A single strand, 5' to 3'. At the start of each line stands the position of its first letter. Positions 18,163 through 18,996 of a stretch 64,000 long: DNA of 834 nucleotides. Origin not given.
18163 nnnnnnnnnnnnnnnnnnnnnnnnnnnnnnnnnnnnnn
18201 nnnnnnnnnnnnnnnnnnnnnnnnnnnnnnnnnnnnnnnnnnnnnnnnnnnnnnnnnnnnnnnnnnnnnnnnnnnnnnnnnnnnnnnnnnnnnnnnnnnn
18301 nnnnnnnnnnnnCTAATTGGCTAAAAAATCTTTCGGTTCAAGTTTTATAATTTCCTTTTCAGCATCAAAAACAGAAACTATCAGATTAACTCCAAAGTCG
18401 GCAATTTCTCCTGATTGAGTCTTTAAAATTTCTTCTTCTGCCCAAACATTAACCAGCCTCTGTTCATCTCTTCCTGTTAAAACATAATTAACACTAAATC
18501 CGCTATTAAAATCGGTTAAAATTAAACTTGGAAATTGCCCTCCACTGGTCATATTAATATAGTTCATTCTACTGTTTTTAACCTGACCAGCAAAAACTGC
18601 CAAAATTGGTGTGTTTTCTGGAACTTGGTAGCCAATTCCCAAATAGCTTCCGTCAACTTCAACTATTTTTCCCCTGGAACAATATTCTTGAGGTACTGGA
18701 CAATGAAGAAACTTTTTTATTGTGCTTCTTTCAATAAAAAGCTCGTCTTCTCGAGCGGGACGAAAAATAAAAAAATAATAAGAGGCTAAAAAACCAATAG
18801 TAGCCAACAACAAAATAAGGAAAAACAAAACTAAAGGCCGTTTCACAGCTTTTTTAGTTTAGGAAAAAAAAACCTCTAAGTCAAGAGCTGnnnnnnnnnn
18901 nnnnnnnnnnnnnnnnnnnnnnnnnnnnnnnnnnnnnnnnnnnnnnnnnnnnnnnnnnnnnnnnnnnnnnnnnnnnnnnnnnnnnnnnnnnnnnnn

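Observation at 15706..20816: GC-enriched three-gene operon: Tat-lipoprotein + small membrane protein + 868-aa hyper-Cys/Gly/Trp-rich secreted protein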

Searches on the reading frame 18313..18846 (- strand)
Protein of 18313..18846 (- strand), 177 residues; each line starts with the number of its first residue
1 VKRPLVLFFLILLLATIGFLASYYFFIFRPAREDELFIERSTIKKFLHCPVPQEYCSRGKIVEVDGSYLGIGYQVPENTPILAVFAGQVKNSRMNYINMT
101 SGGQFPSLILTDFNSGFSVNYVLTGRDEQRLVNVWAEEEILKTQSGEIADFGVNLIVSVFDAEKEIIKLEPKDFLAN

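Call 3: search_protein_families(library=pfam, proteins=[window:18313-18846:-], max_evalue=1)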
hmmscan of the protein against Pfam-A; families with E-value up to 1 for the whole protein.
window:18313-18846:- (177 aa): 3 families
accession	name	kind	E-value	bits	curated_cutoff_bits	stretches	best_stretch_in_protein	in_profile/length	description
PF01551.29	Peptidase_M23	-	0.074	13.7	28.7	1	69-95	4-30/96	Peptidase family M23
PF05450.20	Nicastrin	-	0.15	12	25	1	103-148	161-206/218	Nicastrin large lobe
PF08139.17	LPAM_1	-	0.29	12.1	20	1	1-15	1-15/18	Prokaryotic membrane lipoprotein lipid attachment site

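Call 4: search_protein_families(library=ncbifam, proteins=[window:18313-18846:-], max_evalue=1)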
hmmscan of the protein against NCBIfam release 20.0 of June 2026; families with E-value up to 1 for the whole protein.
window:18313-18846:- (177 aa): 0 families

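Call 40: search_solved_structures(query=A5, max_evalue=10, show_alignments=2)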
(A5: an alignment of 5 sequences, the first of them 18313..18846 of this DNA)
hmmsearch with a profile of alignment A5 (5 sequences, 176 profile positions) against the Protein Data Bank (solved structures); distinct sequences matched with E-value up to 10: 8.
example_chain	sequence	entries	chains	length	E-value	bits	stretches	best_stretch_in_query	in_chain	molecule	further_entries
5kqb_A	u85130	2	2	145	3.9e-05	26.7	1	61-151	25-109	Peptidase M23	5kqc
5kvp_A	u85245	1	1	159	0.0064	19.5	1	49-92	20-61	Zoocin A endopeptidase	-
6fh4_A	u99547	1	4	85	0.16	14.9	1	122-169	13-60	Transcriptional regulator CtsR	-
2b44_A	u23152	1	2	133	0.19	14.7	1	65-142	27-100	Glycyl-glycine endopeptidase lytM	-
2b0p_A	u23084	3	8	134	0.19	14.7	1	65-142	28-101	Glycyl-glycine endopeptidase lytM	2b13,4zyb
3h0d_A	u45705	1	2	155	0.3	14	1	120-169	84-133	CtsR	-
1qwy_A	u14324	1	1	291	0.87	12.5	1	65-142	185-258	peptidoglycan hydrolase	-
2hsi_A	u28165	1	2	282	1.6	11.6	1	66-87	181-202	Putative peptidase M23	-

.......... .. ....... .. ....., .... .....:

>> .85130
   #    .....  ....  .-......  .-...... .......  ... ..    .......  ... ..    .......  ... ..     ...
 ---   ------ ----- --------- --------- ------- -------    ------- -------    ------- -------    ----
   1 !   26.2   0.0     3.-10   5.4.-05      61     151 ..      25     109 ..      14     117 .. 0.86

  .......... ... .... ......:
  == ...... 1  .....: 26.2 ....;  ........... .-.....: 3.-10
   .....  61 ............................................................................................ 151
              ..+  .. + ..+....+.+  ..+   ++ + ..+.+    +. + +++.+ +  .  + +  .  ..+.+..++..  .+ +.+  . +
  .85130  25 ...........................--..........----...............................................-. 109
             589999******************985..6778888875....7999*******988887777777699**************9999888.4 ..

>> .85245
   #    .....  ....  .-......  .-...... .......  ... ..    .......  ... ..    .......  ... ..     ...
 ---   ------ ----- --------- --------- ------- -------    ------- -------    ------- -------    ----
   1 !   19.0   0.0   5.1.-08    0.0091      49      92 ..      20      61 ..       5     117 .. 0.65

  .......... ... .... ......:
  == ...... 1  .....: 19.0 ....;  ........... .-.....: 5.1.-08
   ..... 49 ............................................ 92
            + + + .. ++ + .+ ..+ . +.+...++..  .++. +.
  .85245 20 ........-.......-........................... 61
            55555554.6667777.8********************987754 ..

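Call 41: search_protein_families(library=pfam, alignment_id=A5, max_evalue=1)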
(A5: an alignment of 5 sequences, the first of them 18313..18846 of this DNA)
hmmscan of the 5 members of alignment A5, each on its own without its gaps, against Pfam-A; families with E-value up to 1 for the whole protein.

A. member 1, window:18313-18846:- (177 aa): 3 families
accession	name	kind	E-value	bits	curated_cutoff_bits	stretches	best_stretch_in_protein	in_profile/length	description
PF01551.29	Peptidase_M23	-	0.074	13.7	28.7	1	69-95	4-30/96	Peptidase family M23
PF05450.20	Nicastrin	-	0.15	12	25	1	103-148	161-206/218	Nicastrin large lobe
PF08139.17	LPAM_1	-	0.29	12.1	20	1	1-15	1-15/18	Prokaryotic membrane lipoprotein lipid attachment site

B. families by the number of members that match (of 5 scanned): 8 families
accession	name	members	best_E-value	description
PF01551.29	Peptidase_M23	2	4.5e-07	Peptidase family M23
PF13533.13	Biotin_lipoyl_2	1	0.0068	Biotin-lipoyl like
PF05031.18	NEAT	1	0.091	Iron Transport-associated domain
PF13375.12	RnfC_N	1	0.11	RnfC Barrel sandwich hybrid domain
PF05450.20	Nicastrin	1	0.15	Nicastrin large lobe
PF06898.16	YqfD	1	0.16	Putative stage IV sporulation protein YqfD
PF11910.14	NdhO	1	0.23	Cyanobacterial and plant NDH-1 subunit O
PF08139.17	LPAM_1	1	0.29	Prokaryotic membrane lipoprotein lipid attachment site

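Call 75: search_protein_families(library=phrogs, proteins=[window:18313-18846:-], max_evalue=0.1)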
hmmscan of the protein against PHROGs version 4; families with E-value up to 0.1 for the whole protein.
window:18313-18846:- (177 aa): 0 families

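Call 76: search_protein_families(library=padloc, proteins=[window:18313-18846:-], max_evalue=0.1)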
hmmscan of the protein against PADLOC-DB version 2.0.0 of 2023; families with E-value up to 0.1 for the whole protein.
window:18313-18846:- (177 aa): 0 families
